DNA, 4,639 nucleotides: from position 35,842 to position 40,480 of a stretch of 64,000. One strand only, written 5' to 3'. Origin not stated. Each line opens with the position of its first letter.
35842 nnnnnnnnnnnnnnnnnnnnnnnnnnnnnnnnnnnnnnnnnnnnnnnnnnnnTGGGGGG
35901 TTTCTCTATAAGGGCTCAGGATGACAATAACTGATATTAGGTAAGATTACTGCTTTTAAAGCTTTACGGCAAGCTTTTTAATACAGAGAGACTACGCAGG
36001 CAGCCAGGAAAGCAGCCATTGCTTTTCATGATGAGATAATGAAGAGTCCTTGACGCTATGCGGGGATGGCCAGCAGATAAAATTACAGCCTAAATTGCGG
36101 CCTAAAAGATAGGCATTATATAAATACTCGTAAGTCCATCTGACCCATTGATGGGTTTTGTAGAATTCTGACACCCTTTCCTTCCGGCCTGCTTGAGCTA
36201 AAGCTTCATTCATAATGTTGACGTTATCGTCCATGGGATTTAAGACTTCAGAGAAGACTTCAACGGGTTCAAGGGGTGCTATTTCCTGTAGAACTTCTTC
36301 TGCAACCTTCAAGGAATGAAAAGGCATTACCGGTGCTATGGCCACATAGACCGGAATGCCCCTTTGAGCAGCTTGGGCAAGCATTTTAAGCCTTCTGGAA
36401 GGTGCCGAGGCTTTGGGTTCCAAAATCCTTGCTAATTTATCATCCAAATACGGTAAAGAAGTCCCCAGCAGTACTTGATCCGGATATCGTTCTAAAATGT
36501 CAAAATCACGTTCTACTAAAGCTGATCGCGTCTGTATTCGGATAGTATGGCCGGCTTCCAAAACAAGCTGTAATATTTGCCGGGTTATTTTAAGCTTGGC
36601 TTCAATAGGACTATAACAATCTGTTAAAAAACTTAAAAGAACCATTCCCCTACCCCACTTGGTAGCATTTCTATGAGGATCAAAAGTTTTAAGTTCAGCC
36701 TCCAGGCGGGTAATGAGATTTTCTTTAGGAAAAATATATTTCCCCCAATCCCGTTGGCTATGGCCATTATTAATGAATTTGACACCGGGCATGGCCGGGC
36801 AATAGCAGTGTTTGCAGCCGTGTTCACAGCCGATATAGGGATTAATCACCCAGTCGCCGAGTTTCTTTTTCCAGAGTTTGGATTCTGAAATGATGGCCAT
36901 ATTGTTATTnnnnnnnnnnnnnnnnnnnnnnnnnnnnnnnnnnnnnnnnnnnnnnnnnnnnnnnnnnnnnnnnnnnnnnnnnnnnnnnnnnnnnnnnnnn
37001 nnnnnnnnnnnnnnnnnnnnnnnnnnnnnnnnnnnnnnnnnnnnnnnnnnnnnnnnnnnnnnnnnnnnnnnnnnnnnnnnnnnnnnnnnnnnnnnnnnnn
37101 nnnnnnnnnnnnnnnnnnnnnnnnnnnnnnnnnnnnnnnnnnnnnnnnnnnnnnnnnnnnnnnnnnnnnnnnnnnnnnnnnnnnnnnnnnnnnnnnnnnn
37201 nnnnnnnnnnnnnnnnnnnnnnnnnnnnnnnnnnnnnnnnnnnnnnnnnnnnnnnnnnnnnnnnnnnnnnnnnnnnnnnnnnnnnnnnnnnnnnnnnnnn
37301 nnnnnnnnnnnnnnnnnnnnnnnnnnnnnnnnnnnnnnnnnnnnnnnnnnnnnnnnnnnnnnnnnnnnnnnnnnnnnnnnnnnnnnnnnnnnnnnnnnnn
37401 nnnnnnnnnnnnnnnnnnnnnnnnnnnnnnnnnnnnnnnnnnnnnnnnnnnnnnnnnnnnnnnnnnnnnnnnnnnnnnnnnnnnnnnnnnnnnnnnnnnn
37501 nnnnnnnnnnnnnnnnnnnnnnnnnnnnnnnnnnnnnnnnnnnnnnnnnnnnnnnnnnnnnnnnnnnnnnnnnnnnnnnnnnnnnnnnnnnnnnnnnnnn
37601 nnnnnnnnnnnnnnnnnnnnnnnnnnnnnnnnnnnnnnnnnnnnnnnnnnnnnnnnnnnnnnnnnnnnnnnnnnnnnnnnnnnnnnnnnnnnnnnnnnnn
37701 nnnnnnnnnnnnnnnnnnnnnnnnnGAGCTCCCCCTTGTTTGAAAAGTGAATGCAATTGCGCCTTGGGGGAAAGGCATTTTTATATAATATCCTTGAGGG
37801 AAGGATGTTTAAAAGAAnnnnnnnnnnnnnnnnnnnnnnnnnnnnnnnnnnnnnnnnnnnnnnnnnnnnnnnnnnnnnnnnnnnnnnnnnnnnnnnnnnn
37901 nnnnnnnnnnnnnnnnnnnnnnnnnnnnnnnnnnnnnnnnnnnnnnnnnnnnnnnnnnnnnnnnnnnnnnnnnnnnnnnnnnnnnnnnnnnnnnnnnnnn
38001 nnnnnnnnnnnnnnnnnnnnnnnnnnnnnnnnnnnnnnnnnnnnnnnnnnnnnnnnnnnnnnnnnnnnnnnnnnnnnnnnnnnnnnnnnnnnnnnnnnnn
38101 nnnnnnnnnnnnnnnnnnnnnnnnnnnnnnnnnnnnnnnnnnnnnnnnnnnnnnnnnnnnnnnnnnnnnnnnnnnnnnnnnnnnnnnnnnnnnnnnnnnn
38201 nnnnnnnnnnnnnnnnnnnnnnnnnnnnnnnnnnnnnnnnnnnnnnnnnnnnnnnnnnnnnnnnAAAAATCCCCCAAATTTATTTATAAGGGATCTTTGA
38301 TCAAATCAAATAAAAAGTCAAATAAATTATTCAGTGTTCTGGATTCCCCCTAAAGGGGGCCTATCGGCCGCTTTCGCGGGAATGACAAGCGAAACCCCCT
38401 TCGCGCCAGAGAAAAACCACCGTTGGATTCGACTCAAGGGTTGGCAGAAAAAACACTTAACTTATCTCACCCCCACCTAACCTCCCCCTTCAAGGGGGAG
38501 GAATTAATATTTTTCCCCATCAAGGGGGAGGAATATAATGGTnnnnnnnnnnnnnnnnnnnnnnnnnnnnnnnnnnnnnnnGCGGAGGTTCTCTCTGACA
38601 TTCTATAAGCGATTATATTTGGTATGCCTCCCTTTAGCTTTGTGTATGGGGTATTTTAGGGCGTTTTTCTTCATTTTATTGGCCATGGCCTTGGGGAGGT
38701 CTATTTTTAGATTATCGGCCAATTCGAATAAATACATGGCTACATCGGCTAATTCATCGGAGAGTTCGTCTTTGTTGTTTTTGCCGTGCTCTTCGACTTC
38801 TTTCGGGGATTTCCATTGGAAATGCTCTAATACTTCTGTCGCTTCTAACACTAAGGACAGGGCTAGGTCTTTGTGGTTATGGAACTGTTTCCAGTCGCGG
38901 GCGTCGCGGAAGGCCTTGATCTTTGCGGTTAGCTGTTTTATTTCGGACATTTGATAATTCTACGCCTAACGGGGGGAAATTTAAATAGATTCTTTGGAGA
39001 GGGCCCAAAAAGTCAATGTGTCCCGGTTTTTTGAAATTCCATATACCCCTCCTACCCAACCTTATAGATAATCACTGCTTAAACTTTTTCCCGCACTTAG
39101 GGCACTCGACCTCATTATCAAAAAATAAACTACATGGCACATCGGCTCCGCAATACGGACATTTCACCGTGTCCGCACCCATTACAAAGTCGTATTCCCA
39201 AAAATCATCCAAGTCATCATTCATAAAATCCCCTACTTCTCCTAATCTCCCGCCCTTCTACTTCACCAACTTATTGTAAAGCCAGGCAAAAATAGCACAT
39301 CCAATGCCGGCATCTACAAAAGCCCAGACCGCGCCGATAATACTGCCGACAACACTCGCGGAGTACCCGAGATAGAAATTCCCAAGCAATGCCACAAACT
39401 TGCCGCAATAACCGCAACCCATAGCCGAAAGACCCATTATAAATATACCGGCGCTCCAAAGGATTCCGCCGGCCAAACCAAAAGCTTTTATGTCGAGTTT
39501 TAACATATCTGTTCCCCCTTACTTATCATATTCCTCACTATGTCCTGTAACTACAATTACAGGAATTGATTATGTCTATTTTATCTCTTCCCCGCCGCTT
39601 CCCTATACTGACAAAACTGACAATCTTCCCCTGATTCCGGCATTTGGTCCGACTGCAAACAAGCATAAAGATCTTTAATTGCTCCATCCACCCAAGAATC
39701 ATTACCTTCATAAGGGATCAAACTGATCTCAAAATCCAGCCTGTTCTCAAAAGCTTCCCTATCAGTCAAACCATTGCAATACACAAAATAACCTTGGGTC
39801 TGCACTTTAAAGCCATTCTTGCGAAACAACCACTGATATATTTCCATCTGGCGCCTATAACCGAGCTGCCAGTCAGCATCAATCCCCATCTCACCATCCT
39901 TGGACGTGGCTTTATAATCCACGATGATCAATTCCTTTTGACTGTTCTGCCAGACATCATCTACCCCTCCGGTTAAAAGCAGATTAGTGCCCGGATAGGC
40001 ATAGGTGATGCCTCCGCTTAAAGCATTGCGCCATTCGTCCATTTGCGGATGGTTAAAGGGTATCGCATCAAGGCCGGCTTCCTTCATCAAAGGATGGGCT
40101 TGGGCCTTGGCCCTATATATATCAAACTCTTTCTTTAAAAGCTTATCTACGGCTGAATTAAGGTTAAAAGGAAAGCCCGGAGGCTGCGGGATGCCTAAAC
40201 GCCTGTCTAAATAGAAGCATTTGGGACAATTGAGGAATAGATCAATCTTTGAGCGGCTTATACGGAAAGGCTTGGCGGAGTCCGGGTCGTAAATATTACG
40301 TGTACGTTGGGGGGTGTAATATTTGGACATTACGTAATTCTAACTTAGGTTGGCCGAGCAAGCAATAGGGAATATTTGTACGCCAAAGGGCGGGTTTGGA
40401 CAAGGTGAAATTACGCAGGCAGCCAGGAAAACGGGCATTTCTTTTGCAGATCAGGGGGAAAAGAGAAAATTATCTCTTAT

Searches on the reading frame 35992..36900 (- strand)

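Call 62: search_protein_families(library=pfam, proteins=[window:35992-36900:-], max_evalue=0.0001)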
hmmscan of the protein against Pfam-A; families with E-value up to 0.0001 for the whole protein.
window:35992-36900:- (302 aa): 1 family
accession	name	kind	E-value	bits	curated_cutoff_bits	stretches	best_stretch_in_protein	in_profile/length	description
PF04055.27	Radical_SAM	-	6e-12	46.5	29.5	1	19-205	1-164/166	Radical SAM superfamily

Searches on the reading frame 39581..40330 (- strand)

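Call 62: search_protein_families(library=pfam, proteins=[window:39581-40330:-], max_evalue=0.0001)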
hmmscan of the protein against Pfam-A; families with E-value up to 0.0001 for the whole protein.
window:39581-40330:- (249 aa): 1 family
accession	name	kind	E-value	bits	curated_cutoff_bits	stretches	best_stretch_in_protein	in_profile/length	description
PF12705.13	PDDEXK_1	-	3.1e-13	50.7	22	1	64-244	92-244/247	PD-(D/E)XK nuclease superfamily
